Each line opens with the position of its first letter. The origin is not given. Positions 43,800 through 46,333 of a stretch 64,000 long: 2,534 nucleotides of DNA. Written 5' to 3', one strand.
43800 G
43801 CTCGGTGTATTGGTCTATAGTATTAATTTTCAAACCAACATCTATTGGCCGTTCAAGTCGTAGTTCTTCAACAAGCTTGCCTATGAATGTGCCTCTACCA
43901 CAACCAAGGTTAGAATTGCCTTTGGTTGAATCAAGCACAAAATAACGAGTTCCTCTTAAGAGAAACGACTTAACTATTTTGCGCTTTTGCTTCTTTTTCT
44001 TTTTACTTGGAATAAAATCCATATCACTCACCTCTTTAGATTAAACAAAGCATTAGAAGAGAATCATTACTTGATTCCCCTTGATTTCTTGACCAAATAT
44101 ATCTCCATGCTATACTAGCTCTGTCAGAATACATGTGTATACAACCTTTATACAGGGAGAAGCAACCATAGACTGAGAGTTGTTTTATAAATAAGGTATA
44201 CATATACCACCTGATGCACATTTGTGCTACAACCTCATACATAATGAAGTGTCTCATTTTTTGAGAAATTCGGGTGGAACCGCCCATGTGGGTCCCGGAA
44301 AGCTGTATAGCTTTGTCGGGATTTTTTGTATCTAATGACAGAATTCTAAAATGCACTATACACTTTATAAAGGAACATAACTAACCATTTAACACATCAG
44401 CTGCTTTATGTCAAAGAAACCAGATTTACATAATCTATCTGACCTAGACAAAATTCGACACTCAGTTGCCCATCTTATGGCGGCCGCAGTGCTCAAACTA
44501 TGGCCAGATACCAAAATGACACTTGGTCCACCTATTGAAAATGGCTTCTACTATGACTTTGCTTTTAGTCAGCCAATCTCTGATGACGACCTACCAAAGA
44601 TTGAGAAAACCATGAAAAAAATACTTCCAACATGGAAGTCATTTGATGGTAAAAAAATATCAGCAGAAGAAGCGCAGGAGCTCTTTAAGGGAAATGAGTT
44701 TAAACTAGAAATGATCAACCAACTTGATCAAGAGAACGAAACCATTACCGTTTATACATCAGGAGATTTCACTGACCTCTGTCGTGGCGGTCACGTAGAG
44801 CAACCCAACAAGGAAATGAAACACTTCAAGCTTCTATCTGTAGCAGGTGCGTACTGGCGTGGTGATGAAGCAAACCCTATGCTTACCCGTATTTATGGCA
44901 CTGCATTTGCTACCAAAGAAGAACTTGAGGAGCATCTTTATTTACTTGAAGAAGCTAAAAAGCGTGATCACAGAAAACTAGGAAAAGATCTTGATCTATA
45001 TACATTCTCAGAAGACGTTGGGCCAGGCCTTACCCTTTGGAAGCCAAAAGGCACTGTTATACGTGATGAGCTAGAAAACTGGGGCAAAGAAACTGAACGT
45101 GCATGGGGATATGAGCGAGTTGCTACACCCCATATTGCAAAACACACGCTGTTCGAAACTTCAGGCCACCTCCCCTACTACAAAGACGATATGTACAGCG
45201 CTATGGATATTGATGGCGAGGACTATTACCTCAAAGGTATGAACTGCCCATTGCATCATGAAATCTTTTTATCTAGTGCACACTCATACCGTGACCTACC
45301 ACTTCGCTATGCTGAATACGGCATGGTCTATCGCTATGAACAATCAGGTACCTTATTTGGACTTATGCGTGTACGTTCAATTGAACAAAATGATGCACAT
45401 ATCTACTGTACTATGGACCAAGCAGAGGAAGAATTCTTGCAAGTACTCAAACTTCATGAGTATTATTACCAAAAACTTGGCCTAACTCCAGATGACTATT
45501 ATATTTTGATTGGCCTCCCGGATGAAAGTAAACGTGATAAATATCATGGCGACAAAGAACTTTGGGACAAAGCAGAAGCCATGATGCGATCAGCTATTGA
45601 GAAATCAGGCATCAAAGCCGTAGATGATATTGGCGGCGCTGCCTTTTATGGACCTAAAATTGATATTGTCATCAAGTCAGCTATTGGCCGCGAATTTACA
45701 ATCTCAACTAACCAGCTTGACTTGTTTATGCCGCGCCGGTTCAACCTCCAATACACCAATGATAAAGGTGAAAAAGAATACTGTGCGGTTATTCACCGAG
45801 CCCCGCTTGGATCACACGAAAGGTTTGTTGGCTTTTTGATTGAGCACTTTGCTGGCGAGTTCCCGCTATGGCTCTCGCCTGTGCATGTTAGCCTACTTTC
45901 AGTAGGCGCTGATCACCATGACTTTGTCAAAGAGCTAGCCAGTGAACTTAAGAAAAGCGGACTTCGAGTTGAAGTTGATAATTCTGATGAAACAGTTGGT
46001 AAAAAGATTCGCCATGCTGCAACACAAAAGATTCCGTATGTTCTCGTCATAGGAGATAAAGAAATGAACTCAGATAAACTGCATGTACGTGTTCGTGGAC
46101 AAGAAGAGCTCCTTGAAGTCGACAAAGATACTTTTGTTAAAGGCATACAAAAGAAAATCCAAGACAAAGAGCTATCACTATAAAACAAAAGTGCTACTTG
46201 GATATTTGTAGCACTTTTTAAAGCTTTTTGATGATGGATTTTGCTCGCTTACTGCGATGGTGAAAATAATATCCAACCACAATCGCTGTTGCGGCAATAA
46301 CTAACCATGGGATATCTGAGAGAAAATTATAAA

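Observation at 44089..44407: T-box riboswitch controlling thrS in a reduced, non-Firmicute-looking genome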

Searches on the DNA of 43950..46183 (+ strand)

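Call 4: search_rna_families(source=window, start=43950, end=44480, threshold=evalue, max_evalue=10, show_alignments=5)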
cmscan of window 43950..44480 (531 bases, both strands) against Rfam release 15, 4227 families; matches with E-value up to 10: 6.
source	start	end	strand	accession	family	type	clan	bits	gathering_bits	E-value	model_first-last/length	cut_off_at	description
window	44112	44300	+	RF00230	T-box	Cis-reg; leader;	-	36.8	93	1.2e-06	1-219/219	no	T-box leader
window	44045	44124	+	RF00204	snoR12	Gene; snRNA; snoRNA; CD-box;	-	19.2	39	0.72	1-83/83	no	Small nucleolar RNA R12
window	44108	44138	+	RF02051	STnc450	Gene; sRNA;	-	17.1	37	0.51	1-57/57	no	Enterobacterial sRNA STnc450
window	43979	44064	-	RF04329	snoMe18S-C1367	Gene; snRNA; snoRNA; CD-box;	-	17.1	101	1.7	1-110/110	no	Drosophila C/D box small nucleolar RNA snoMe18S-C1367 family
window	44294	44423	-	RF02561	CbSR12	Gene; sRNA;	-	15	195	2.1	1-148/148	no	Coxiella burnetii sRNA 12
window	44053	44087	-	RF04346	Plastid-ccsA-ndhD-1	Cis-reg;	CL00154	13.9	48.5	9.1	1-57/57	no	Plastid-ccsA-ndhD-1 3UTR RNA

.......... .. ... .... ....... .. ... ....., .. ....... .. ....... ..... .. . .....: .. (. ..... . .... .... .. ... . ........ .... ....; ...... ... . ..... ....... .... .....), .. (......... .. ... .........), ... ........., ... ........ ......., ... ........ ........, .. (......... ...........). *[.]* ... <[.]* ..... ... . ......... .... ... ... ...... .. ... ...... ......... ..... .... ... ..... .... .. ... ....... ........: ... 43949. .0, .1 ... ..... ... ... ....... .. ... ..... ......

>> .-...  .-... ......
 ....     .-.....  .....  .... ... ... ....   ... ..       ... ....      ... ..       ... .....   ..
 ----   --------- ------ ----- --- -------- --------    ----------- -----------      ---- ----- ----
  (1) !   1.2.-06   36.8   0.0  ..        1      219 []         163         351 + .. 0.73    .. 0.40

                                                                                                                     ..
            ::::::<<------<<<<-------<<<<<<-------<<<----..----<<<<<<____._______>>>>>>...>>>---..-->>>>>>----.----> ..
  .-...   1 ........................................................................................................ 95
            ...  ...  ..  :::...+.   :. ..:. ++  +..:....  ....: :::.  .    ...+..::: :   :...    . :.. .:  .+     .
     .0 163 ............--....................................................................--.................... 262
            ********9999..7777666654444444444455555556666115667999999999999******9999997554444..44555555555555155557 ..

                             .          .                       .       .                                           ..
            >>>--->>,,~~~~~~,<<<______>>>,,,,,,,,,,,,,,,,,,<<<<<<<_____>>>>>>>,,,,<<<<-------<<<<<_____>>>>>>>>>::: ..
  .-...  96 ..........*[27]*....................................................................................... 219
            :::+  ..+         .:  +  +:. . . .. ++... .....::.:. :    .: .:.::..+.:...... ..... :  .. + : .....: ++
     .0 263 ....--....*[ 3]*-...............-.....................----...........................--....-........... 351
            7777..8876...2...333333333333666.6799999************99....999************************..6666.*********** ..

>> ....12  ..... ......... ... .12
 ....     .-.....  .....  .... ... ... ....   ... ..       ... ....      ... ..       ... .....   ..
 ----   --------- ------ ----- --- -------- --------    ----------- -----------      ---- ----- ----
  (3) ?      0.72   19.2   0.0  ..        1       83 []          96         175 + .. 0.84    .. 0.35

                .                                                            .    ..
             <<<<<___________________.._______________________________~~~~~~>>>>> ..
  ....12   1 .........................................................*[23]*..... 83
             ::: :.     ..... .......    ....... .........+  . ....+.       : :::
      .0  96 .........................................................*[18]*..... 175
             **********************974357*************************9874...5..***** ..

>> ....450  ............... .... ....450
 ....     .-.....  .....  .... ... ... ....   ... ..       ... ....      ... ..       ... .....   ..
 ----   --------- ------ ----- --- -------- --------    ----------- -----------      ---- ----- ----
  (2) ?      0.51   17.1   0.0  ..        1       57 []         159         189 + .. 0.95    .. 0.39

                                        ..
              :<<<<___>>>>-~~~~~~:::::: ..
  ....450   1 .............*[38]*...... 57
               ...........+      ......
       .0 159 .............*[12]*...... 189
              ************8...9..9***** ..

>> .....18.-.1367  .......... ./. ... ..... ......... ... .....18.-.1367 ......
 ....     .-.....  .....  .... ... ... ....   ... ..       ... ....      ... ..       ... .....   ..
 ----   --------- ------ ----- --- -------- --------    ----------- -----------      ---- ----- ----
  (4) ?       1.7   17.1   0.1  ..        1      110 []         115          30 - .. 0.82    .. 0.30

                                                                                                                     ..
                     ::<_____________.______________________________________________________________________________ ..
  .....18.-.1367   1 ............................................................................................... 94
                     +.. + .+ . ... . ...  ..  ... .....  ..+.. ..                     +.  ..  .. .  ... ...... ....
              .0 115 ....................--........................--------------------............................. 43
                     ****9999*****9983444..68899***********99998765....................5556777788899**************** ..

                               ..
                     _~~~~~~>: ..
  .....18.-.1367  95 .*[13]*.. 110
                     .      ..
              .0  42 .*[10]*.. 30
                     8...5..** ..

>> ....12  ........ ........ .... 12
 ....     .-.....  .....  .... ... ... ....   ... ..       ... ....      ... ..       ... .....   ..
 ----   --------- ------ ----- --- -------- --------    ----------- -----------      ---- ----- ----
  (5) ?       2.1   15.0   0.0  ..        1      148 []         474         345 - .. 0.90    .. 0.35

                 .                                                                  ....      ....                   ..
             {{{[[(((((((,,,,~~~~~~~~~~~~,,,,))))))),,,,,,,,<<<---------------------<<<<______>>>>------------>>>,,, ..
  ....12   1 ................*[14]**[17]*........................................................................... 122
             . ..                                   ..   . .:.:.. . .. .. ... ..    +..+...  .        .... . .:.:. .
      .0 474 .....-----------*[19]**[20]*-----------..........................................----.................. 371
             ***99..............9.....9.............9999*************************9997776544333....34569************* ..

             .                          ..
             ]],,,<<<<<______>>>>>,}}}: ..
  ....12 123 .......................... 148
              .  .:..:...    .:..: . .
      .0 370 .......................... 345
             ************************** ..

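Call 12: search_rna_families(sources=[L001, L010, L036, L038, L043, L045, L070, L073], threshold=evalue, max_evalue=1, show_alignments=0)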
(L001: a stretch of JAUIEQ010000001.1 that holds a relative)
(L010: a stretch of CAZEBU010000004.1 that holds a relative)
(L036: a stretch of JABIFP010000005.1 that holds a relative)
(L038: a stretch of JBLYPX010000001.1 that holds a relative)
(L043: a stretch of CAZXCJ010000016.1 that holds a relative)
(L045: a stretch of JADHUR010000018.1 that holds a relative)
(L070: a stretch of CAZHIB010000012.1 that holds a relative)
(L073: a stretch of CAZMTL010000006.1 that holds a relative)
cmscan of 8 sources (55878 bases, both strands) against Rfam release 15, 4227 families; matches with E-value up to 1: 10.
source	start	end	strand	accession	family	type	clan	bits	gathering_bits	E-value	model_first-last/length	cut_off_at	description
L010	605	678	+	RF00005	tRNA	Gene; tRNA;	CL00001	73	29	4.1e-14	1-71/71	no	tRNA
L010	643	799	-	RF02194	HPnc0260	Gene; antisense;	-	57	59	0.00043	1-156/156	no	Bacterial antisense RNA HPnc0260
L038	2792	2928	+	RF00230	T-box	Cis-reg; leader;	-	54.3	93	3.9e-09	1-219/219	no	T-box leader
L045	2756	2925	+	RF00230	T-box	Cis-reg; leader;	-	47.6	93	2e-07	1-219/219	no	T-box leader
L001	2445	2630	+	RF00230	T-box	Cis-reg; leader;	-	38.9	93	3.5e-05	1-219/219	no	T-box leader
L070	2377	2434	-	RF03735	mir-1502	Gene; miRNA;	-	35.3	66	0.036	1-59/59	no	mir-1502 microRNA precursor family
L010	605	679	-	RF04354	Plastid-ycf2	Cis-reg;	-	32.4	65.7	0.0067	1-75/75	no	Plastid-ycf2 5UTR RNA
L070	2669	2836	+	RF00230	T-box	Cis-reg; leader;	-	27.1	93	0.041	1-219/219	no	T-box leader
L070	2826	2868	+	RF04133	MIR2646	Gene; miRNA;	-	26.4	245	0.11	1-256/256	no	MIR2646 microRNA precursor family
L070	2794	2889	+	RF02621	BSnc120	Gene; sRNA;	-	23.2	114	0.79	1-88/88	no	Brucella sRNA 120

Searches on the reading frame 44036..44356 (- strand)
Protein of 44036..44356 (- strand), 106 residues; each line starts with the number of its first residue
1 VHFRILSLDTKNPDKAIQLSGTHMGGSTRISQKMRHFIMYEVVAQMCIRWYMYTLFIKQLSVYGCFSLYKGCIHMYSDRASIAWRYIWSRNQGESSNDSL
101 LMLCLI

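Call 7: search_protein_families(library=pfam, proteins=[window:44036-44356:-])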
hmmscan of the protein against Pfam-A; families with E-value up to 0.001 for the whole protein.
window:44036-44356:- (106 aa): 0 families
